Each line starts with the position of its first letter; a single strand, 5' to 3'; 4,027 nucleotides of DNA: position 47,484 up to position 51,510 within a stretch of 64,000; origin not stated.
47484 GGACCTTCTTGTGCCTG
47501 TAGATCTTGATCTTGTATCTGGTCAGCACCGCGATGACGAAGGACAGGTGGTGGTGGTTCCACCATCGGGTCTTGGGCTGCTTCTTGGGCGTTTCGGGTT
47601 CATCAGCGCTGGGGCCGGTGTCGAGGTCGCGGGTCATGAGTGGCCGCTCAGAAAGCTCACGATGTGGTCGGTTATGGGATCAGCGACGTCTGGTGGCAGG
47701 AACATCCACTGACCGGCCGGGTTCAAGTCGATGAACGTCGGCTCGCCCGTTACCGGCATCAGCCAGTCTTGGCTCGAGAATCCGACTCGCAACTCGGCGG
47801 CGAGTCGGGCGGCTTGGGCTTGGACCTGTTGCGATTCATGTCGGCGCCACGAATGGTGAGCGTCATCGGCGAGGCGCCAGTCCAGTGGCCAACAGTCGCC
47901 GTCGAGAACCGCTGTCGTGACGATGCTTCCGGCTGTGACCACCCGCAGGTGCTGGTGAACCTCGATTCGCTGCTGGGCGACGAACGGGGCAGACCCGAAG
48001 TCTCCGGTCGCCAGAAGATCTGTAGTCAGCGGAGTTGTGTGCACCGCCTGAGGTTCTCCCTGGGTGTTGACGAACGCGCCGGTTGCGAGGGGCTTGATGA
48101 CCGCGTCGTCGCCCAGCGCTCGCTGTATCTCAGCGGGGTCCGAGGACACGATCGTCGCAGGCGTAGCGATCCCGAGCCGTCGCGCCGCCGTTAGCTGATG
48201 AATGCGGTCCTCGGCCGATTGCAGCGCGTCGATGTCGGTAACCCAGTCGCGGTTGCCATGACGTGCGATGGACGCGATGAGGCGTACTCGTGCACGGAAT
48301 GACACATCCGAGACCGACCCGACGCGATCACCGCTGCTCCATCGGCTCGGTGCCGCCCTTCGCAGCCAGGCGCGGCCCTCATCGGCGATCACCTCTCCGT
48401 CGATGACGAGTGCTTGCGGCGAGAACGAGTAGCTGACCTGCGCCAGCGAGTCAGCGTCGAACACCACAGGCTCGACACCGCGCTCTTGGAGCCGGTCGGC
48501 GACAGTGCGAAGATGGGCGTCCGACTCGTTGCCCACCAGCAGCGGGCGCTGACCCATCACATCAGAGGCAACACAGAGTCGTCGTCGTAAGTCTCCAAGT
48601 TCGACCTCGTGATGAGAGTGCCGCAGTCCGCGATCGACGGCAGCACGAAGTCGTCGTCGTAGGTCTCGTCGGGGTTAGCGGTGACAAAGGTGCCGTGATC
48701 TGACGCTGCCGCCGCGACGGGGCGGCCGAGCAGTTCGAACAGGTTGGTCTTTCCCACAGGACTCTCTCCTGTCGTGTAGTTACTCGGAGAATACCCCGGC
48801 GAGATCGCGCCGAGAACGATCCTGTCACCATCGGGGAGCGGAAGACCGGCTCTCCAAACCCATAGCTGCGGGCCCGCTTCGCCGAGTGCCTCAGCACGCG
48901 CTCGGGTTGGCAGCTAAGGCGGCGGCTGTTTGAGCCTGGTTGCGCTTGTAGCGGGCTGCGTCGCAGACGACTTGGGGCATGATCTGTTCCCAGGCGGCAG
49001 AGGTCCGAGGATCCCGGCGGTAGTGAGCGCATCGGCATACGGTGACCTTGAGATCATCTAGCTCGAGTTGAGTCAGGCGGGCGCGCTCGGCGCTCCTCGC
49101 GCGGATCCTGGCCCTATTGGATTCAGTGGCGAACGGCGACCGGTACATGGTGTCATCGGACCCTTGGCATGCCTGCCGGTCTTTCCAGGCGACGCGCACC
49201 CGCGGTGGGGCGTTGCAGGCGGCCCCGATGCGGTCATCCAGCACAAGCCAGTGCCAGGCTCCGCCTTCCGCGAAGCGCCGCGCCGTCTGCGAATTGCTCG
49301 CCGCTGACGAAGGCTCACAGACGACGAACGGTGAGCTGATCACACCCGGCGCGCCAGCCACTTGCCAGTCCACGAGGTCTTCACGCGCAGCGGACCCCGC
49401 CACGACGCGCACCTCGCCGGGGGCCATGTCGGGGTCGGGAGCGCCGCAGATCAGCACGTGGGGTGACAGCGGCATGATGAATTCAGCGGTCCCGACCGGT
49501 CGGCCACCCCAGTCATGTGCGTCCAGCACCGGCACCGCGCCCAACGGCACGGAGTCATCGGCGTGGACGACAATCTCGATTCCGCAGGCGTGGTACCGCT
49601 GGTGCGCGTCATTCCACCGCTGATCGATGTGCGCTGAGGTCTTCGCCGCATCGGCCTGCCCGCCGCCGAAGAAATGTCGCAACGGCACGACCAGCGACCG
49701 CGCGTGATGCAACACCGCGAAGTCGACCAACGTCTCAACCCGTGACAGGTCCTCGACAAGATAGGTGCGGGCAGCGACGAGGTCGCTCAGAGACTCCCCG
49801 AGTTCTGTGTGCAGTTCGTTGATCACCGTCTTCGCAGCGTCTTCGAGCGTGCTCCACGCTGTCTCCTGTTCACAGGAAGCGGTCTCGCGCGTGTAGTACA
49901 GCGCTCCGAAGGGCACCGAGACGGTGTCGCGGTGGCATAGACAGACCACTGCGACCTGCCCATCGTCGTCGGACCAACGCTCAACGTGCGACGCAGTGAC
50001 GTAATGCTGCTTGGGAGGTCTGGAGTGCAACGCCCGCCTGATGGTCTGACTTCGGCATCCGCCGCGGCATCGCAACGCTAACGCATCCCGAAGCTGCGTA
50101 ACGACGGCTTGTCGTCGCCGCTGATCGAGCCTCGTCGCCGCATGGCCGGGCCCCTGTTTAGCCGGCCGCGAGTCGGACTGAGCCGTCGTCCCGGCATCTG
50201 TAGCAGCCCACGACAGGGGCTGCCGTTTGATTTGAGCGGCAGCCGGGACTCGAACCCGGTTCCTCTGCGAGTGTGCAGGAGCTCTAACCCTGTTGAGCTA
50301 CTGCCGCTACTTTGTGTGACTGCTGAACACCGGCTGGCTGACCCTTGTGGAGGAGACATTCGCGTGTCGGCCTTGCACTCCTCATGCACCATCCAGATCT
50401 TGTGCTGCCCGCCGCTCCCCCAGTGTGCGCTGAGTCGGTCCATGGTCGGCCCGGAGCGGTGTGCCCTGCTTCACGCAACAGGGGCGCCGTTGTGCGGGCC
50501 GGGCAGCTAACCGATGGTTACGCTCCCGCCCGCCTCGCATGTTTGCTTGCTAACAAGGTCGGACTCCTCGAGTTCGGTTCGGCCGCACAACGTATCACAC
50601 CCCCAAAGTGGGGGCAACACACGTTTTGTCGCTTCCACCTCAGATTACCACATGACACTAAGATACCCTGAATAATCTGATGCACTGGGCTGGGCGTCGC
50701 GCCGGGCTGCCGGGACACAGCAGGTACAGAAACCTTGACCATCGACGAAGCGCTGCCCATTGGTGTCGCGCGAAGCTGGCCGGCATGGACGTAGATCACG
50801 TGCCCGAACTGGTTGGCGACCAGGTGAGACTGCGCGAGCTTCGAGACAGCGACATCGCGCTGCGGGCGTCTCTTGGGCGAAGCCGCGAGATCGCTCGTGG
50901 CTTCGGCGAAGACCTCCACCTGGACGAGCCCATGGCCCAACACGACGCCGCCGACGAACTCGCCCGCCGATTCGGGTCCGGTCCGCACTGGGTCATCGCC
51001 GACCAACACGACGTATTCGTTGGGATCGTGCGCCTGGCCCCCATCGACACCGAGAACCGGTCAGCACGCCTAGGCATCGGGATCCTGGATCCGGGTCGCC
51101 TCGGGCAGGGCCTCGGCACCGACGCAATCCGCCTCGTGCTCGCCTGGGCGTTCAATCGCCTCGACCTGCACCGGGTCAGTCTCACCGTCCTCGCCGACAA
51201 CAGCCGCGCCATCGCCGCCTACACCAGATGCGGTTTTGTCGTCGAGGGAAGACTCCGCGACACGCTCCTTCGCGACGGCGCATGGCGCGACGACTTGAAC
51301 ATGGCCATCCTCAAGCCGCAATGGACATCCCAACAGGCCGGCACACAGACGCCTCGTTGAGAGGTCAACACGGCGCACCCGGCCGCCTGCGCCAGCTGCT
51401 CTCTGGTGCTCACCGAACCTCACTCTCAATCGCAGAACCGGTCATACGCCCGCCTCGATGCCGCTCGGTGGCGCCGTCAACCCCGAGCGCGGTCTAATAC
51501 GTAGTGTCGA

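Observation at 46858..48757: Graspetide-like RiPP cassette: two-core precursor, ATP-grasp maturase and a multi-TM protein, all translationally coupled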

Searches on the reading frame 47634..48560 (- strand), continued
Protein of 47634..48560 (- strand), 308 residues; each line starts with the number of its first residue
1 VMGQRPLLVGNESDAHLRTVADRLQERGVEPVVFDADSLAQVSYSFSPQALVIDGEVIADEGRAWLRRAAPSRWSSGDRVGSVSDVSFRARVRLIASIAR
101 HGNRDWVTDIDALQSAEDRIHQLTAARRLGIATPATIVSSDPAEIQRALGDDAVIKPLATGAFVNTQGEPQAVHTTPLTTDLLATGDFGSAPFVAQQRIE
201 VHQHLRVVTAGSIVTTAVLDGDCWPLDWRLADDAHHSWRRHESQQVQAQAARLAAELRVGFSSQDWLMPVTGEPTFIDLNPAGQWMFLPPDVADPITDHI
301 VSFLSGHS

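Call 91: fold_search(model_id=the predicted structure, library=pdb)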
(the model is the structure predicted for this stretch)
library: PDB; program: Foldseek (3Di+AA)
matches with E <= 10: 1261; with E <= 0.001: 659
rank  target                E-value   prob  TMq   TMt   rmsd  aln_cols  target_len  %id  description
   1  7dro_B                1.0e-19  1.00  0.75  0.77   4.3       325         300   19  Structure of ATP-grasp ligase PsnB complexed with minimal precursor (released 2021-09-08)
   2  5ig9_A                1.8e-19  1.00  0.80  0.78   5.1       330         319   21  Crystal structure of macrocyclase MdnC bound with precursor peptide MdnA from Microcystis aeruginosa MRC (released 2016-09-21)
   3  5ig9_D                2.1e-19  1.00  0.80  0.80   3.7       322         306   19  Crystal structure of macrocyclase MdnC bound with precursor peptide MdnA from Microcystis aeruginosa MRC (released 2016-09-21)
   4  5ig9_H                2.3e-19  1.00  0.82  0.82   3.5       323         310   18  Crystal structure of macrocyclase MdnC bound with precursor peptide MdnA from Microcystis aeruginosa MRC (released 2016-09-21)
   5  7dro_C                3.0e-19  1.00  0.77  0.79   3.8       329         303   20  Structure of ATP-grasp ligase PsnB complexed with minimal precursor (released 2021-09-08)
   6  5ig9_B                3.1e-19  1.00  0.79  0.80   4.0       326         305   19  Crystal structure of macrocyclase MdnC bound with precursor peptide MdnA from Microcystis aeruginosa MRC (released 2016-09-21)
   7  7dro_A                3.5e-19  1.00  0.77  0.79   4.3       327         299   20  Structure of ATP-grasp ligase PsnB complexed with minimal precursor (released 2021-09-08)
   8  7mgv_A                5.0e-19  1.00  0.77  0.72   5.6       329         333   19  Chryseobacterium gregarium RiPP-associated ATP-grasp ligase in complex with ADP, and a leader and core peptide (released 2021-06-23)
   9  7drm_A                5.7e-19  1.00  0.77  0.77   3.9       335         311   20  Structure of ATP-grasp ligase PsnB complexed with minimal precursor, Mg, and ADP (released 2021-09-08)
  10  7drp_A                5.7e-19  1.00  0.76  0.75   4.3       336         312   20  Structure of ATP-grasp ligase PsnB complexed with phosphomimetic variant of minimal precursor, Mg, and ADP (released 2021-09-08)
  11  7m4s_A                8.1e-19  1.00  0.75  0.74   4.9       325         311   20  Crystal structure of macrocyclase AMdnB from Anabaena sp. PCC 7120 (released 2021-11-03)
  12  7drm_C                1.6e-18  1.00  0.77  0.77   3.9       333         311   20  Structure of ATP-grasp ligase PsnB complexed with minimal precursor, Mg, and ADP (released 2021-09-08)
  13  9bou_A                1.6e-18  1.00  0.68  0.71   5.9       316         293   22  Crystal structure of ATP-grasp ligase PruB from Streptomyces coelicolor A3(2) (released 2024-12-18)
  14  5ig9_E                1.9e-18  1.00  0.79  0.78   5.4       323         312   20  Crystal structure of macrocyclase MdnC bound with precursor peptide MdnA from Microcystis aeruginosa MRC (released 2016-09-21)
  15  7drp_B                2.1e-18  1.00  0.74  0.77   4.3       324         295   19  Structure of ATP-grasp ligase PsnB complexed with phosphomimetic variant of minimal precursor, Mg, and ADP (released 2021-09-08)
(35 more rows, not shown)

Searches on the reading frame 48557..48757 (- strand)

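Call 3: search_protein_families(library=pfam, proteins=[window:48557-48757:-], max_evalue=1)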
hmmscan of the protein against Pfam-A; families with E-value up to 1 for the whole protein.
window:48557-48757:- (66 aa): 1 family
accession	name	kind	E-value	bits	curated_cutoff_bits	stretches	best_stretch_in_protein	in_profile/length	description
PF10894.13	DUF2689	-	0.0061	16.8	25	1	25-54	9-38/57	Protein of unknown function (DUF2689)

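Call 4: search_protein_families(library=ncbifam, proteins=[window:48557-48757:-], max_evalue=1)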
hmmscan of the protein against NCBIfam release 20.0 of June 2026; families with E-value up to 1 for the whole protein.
window:48557-48757:- (66 aa): 1 family
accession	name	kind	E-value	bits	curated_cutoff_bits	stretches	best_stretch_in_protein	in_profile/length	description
NF010283.0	PRK13724.1-5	equivalog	0.013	15.4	164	1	25-57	6-38/78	conjugal transfer protein TrbD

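Call 5: search_protein_families(library=padloc, proteins=[window:48557-48757:-], max_evalue=1)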
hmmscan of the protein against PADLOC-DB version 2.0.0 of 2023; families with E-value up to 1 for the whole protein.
window:48557-48757:- (66 aa): 0 families

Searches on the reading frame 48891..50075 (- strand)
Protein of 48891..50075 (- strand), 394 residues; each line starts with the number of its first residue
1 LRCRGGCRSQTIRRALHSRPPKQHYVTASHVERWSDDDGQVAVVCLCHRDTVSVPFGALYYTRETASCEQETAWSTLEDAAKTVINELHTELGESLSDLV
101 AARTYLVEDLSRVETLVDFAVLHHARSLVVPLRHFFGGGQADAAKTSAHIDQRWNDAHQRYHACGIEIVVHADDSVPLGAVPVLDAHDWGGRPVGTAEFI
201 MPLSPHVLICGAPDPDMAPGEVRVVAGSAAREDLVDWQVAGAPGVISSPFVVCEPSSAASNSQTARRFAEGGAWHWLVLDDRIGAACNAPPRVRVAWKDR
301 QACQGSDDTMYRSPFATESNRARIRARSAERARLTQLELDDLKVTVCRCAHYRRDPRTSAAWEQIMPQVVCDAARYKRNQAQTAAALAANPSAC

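Call 49: search_protein_families(library=pfam, proteins=[window:48891-50075:-], max_evalue=0.001)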
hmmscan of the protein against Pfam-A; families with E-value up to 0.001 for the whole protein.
window:48891-50075:- (394 aa): 1 family
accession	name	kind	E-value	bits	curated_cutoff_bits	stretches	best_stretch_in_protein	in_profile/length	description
PF14022.11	DUF4238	-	1e-05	25.6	27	0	22-127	1-107/281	Protein of unknown function (DUF4238)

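Call 50: search_protein_families(library=padloc, proteins=[window:48891-50075:-], max_evalue=0.001)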
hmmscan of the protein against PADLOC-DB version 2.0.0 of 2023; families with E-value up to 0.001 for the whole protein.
window:48891-50075:- (394 aa): 0 families

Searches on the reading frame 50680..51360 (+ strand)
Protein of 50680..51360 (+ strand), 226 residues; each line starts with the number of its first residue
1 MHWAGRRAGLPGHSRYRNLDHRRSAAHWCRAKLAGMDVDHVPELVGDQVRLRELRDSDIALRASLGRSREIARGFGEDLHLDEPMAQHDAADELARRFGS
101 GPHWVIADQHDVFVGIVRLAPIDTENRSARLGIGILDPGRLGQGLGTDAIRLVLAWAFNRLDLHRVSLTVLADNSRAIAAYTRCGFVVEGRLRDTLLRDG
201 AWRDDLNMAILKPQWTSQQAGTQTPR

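Call 49: search_protein_families(library=pfam, proteins=[window:50680-51360:+], max_evalue=0.001)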
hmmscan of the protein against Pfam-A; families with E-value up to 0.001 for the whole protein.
window:50680-51360:+ (226 aa): 4 families
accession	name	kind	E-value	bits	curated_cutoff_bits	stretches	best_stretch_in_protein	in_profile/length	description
PF13302.13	Acetyltransf_3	-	1.8e-18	68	25.4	1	49-187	2-138/138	Acetyltransferase (GNAT) domain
PF00583.31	Acetyltransf_1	-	6.4e-14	52.7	20.7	1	87-186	16-116/116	Acetyltransferase (GNAT) family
PF13523.12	Acetyltransf_8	-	9e-06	25.8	27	1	137-191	88-142/145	Acetyltransferase (GNAT) domain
PF13508.13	Acetyltransf_7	-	2.2e-05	25.2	27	1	103-187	5-83/84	Acetyltransferase (GNAT) domain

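Call 50: search_protein_families(library=padloc, proteins=[window:50680-51360:+], max_evalue=0.001)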
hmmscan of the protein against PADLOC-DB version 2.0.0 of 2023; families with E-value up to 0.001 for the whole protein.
window:50680-51360:+ (226 aa): 0 families
